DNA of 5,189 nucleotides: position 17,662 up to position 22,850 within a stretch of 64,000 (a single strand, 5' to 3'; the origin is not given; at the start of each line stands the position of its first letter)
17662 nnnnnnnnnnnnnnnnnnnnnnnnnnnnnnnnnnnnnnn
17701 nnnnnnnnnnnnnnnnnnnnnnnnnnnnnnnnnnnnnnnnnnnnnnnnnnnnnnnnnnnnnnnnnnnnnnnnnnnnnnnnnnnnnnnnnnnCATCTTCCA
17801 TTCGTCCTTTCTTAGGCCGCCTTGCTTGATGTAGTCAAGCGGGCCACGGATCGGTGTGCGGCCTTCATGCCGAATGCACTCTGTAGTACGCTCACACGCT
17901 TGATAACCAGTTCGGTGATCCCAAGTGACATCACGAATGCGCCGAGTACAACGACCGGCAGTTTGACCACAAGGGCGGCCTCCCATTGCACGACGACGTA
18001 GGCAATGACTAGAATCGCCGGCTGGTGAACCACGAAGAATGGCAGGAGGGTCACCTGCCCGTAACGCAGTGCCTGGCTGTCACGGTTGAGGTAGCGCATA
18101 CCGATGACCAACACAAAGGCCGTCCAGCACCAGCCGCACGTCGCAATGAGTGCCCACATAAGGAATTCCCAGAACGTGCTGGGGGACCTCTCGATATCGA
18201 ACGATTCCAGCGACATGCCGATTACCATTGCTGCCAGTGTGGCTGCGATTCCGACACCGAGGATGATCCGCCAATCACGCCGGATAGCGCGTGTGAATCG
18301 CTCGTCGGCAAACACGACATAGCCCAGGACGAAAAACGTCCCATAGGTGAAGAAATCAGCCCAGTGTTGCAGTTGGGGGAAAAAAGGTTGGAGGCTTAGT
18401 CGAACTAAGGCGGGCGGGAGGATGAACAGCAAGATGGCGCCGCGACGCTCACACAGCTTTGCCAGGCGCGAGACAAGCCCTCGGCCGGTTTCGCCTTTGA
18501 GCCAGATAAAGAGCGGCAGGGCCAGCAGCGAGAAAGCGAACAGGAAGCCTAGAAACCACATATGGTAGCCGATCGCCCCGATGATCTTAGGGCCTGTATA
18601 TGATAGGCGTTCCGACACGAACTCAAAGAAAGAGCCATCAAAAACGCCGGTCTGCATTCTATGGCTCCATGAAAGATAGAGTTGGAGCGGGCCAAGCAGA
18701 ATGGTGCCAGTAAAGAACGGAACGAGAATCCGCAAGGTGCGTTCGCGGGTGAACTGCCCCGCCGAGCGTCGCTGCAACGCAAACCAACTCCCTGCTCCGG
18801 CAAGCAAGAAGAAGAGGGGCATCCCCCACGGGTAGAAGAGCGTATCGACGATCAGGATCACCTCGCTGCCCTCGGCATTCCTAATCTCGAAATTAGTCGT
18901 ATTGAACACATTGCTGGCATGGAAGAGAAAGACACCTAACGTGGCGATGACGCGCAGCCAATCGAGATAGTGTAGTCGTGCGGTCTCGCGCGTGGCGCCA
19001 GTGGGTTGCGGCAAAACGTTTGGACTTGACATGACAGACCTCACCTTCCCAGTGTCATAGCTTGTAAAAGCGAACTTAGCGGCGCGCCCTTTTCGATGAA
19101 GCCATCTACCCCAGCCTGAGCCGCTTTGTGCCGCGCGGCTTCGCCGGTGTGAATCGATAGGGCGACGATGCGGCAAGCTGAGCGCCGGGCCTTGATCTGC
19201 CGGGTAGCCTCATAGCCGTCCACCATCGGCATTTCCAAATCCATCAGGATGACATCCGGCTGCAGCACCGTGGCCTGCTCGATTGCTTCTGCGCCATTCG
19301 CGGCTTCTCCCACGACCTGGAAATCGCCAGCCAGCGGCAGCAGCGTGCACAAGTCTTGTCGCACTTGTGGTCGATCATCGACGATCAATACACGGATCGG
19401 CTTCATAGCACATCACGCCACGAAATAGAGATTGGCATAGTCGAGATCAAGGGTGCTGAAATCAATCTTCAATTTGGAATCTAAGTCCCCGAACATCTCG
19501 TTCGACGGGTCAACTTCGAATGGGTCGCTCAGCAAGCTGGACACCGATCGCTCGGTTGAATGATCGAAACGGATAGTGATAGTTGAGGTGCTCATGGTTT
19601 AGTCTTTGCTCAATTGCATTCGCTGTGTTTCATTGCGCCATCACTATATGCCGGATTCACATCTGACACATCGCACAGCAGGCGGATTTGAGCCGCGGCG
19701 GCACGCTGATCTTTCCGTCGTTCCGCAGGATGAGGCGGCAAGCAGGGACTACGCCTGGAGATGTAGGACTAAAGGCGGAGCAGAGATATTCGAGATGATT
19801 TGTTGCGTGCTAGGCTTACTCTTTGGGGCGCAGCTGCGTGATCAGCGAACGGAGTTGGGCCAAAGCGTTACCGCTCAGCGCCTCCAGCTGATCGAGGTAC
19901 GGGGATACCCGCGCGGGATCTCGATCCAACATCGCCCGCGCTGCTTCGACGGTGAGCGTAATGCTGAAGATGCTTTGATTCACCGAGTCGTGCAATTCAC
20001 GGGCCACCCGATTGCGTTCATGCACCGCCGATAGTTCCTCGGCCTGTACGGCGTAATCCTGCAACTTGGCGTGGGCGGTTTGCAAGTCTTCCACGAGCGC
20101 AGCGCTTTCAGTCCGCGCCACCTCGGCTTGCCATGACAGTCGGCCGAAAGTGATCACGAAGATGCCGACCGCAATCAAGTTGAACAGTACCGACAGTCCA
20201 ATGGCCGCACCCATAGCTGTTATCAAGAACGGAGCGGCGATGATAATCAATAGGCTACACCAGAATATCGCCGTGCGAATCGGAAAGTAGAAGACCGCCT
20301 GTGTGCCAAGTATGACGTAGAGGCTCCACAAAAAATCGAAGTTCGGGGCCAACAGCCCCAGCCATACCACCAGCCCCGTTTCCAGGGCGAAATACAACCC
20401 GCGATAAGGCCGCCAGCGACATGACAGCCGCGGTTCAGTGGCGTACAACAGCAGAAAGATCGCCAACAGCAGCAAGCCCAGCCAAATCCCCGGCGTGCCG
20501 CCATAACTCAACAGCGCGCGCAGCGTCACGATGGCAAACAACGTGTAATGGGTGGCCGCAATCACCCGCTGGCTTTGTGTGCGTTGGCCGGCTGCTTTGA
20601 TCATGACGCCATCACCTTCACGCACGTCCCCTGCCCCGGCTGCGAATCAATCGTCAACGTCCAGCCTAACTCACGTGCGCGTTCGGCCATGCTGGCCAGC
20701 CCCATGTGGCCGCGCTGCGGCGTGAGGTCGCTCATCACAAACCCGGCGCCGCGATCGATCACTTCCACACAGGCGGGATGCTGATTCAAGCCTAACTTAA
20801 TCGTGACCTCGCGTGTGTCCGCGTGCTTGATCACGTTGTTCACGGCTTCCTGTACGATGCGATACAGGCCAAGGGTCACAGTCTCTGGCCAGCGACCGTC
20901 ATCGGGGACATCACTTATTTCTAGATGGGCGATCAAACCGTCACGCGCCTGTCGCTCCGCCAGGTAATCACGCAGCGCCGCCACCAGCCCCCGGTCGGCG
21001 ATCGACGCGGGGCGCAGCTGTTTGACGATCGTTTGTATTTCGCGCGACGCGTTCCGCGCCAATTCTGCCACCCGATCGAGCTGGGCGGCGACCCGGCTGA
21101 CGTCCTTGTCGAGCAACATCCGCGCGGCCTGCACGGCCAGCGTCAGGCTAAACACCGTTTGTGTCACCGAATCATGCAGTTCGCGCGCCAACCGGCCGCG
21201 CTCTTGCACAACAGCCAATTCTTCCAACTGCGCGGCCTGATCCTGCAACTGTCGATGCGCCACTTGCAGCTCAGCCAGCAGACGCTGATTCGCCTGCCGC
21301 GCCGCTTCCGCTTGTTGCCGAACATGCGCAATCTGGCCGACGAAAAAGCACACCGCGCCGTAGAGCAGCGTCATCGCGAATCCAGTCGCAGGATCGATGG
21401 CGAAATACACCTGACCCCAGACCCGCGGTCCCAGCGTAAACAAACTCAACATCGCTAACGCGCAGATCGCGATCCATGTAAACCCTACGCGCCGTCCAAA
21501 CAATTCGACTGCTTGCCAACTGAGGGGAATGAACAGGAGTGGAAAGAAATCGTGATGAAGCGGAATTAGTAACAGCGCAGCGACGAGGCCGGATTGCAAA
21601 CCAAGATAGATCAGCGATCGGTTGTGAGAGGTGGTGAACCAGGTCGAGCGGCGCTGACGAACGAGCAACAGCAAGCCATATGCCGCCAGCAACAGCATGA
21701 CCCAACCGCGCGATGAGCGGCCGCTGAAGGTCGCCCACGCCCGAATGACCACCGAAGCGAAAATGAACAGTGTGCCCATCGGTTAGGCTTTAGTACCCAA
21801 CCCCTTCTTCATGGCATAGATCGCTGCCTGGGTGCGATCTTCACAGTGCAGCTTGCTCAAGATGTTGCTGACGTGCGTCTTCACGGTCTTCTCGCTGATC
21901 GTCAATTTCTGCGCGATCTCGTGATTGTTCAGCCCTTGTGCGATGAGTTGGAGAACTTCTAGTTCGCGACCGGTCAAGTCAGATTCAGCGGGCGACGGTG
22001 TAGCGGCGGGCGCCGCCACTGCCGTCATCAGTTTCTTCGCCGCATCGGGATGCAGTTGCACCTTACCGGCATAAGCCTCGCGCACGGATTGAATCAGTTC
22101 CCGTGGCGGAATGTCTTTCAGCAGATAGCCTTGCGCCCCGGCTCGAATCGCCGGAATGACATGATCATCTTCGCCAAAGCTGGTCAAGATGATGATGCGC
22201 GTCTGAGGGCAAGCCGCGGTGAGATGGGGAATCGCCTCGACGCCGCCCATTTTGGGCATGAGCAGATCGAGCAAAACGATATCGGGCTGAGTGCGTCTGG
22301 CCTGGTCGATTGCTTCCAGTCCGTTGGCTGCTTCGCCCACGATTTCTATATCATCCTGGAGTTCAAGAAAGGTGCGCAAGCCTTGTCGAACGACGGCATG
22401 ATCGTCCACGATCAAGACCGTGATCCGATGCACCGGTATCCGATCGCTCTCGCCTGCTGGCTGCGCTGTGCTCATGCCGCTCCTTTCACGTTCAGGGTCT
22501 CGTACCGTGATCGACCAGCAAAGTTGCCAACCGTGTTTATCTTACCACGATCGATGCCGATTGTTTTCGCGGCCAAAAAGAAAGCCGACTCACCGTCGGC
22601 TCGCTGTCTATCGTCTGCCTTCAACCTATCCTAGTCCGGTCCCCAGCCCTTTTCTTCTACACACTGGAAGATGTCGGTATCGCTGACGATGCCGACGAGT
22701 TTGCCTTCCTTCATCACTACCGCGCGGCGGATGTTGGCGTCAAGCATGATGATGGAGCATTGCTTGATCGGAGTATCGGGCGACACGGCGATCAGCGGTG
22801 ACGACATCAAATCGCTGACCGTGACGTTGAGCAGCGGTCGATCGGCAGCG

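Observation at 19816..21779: Full-length LiaS/NarX-type kinase followed by a translationally coupled truncated paralog lacking the ATPase domain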

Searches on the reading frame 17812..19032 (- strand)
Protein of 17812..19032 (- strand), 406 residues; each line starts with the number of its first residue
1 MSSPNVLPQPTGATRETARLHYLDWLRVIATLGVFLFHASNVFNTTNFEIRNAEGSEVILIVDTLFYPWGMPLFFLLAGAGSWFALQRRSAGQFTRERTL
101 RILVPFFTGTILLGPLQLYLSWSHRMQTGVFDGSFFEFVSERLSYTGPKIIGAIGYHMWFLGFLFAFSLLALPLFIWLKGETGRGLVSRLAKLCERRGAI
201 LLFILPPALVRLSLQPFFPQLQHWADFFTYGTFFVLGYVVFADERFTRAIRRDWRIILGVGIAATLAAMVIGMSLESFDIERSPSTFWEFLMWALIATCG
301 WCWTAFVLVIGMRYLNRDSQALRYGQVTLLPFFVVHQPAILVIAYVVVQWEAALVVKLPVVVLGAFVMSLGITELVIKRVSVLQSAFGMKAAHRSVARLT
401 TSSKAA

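Call 31: search_protein_families(library=ncbifam, proteins=[window:17812-19032:-], max_evalue=0.001)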
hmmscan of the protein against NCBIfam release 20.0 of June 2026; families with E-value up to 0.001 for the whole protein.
window:17812-19032:- (406 aa): 1 family
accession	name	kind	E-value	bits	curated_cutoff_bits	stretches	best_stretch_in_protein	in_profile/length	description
NF003014.0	PRK03854.1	equivalog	3.5e-27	95.5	338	1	15-398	4-381/386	glucans biosynthesis protein MdoC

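Call 58: search_protein_families(library=pfam, proteins=[window:17812-19032:-], max_evalue=0.001)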
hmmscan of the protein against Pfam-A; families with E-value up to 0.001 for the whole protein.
window:17812-19032:- (406 aa): 1 family
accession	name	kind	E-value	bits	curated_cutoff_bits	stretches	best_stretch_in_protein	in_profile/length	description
PF01757.29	Acyl_transf_3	-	5.8e-32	111.5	31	1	21-372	2-320/326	Acyltransferase domain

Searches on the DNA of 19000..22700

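Call 48: search_rna_families(source=window, start=19000, end=22700, threshold=evalue, max_evalue=1)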
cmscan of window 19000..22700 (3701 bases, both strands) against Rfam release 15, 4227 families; matches with E-value up to 1: 0.
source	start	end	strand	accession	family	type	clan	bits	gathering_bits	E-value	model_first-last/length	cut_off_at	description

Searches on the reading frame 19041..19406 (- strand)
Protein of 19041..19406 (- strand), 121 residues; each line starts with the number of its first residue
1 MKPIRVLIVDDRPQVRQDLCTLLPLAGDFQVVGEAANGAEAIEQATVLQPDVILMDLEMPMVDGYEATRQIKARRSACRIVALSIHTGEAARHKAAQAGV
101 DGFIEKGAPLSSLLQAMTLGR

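Call 4: search_protein_families(library=pfam, proteins=[window:19041-19406:-], max_evalue=0.01)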
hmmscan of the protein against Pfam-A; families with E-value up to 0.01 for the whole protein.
window:19041-19406:- (121 aa): 1 family
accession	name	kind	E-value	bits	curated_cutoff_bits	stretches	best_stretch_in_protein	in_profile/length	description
PF00072.30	Response_reg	-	4.3e-26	91.7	30.2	1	6-117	1-110/111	Response regulator receiver domain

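Call 31: search_protein_families(library=ncbifam, proteins=[window:19041-19406:-], max_evalue=0.001)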
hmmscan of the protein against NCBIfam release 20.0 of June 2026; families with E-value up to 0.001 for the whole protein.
window:19041-19406:- (121 aa): 82 families (the best 25 are shown)
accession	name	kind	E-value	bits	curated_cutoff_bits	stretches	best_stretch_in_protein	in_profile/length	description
NF007935.0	PRK10651.1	equivalog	8e-25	87.3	250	1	3-117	6-120/216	two-component system response regulator NarL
NF007018.1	PRK09483.1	equivalog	1.2e-22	80.6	280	1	4-117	2-115/217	UvrY/SirA/GacA family response regulator transcription factor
NF001965.0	PRK00742.1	subfamily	2.3e-22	79.7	293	1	2-106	2-107/357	chemotaxis-specific protein-glutamate methyltransferase CheB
NF041367.1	CheY_Halo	equivalog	8e-22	77.8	200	1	6-117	1-110/114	chemotaxis protein CheY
NF052445.1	RespRegMctR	equivalog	1.7e-20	73.3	300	1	3-117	1-115/205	two-component system response regulator MctR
NF009206.0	PRK12555.1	subfamily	2e-20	73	342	1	4-98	1-96/340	chemotaxis-specific protein-glutamate methyltransferase CheB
NF007708.0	PRK10403.1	equivalog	3.3e-20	72.5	343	1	2-119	5-122/215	nitrate/nitrite response regulator protein NarP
NF011896.0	PRK15369.1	equivalog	1.8e-18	67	242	1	1-118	1-118/211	two component system response regulator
NF008677.0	PRK11697.1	equivalog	1.9e-15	56.9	246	1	4-73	2-71/238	two-component system response regulator BtsR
NF008318.0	PRK11107.1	equivalog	2.1e-15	55.9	890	1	2-107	666-771/920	two-component sensor histidine kinase BarA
NF007419.0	PRK09958.1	equivalog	9.3e-15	54.7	251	1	6-117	3-113/204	acid-sensing system DNA-binding response regulator EvgA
NF011874.0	PRK15347.1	equivalog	3.5e-14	51.8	852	1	4-118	691-807/921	two component system sensor kinase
TIGR02875.1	spore_0_A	equivalog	4.5e-14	52.3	200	1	3-113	2-114/262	sporulation transcription factor Spo0A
NF007403.0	PRK09935.1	equivalog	6.3e-14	52.1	271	1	1-117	1-117/210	fimbria biosynthesis transcriptional regulator FimZ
NF041945.1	LuxN_Vibrio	equivalog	6.3e-14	51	1550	1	6-115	723-829/839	quorum-sensing autoinducer 1 sensor kinase/phosphatase LuxN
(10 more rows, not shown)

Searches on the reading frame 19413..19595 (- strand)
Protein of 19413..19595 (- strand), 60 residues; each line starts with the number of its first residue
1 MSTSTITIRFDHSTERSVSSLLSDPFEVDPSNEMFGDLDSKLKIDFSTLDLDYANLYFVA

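Call 4: search_protein_families(library=pfam, proteins=[window:19413-19595:-], max_evalue=0.01)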
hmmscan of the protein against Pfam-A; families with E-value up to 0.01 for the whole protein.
window:19413-19595:- (60 aa): 0 families

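Call 31: search_protein_families(library=ncbifam, proteins=[window:19413-19595:-], max_evalue=0.001)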
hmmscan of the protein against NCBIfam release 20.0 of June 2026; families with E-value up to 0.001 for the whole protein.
window:19413-19595:- (60 aa): 0 families
